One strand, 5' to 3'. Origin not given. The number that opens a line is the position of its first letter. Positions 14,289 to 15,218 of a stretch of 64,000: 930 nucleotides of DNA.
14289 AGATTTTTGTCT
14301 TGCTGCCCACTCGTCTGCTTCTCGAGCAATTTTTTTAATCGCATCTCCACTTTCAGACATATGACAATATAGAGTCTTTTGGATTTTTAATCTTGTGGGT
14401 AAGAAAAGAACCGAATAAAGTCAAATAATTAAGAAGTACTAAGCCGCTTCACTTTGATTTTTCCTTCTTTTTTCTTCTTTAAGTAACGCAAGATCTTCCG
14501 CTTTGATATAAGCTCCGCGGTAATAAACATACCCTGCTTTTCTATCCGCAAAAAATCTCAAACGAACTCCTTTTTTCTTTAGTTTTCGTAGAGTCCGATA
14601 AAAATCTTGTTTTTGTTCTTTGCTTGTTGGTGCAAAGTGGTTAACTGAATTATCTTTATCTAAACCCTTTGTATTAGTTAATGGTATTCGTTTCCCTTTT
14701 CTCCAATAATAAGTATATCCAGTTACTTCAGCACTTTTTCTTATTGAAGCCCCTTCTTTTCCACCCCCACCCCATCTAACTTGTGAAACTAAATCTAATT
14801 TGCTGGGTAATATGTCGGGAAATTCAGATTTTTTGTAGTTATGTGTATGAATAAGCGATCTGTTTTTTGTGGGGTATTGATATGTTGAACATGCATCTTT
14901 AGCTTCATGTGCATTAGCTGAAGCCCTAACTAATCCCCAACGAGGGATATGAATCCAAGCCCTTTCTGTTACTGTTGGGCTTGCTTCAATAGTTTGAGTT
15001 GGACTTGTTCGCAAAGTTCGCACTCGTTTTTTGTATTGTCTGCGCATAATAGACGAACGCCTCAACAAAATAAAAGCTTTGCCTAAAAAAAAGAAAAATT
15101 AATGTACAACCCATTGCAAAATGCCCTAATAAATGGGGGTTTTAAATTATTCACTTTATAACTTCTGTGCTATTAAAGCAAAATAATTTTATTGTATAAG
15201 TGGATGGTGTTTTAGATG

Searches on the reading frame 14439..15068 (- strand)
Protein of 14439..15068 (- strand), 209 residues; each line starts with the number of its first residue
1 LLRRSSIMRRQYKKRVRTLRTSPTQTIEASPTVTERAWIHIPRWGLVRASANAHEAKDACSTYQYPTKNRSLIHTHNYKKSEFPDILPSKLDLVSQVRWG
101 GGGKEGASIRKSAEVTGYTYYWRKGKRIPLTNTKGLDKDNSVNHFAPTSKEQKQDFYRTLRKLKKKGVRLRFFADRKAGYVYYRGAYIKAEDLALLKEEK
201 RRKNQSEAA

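Call 4: search_protein_families(library=pfam, proteins=[window:14439-15068:-], max_evalue=1)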
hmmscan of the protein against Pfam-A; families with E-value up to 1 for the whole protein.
window:14439-15068:- (209 aa): 1 family
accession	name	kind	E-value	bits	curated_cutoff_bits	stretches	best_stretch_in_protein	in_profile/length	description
PF04780.17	DUF629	-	0.0037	16.4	23.1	1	144-207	316-378/465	Protein of unknown function (DUF629)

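Call 5: search_protein_families(library=ncbifam, proteins=[window:14439-15068:-], max_evalue=1)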
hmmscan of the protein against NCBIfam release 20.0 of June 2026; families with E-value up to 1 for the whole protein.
window:14439-15068:- (209 aa): 0 families

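Call 52: search_protein_families(library=phrogs, proteins=[window:14439-15068:-], max_evalue=0.1)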
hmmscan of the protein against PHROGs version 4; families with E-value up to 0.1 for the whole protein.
window:14439-15068:- (209 aa): 1 family
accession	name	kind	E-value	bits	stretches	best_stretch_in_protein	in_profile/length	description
phrog_32640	-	unknown function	0.091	14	0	138-180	37-81/84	-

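Call 53: search_protein_families(library=padloc, proteins=[window:14439-15068:-], max_evalue=0.1)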
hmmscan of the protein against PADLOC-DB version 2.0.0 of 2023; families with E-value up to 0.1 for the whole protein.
window:14439-15068:- (209 aa): 0 families

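Call 81: find_related_loci(query=window:14439-15068:-, collection=viral_contigs, flank=5000)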
Query window:14439-15068:- (209 aa) in viral_contigs; peptide patterns used: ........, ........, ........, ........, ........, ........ (x = any residue, [..] = any of these).
27 stretches matched a pattern, but none encodes a relative of the query by tblastn (E <= 1e-3).
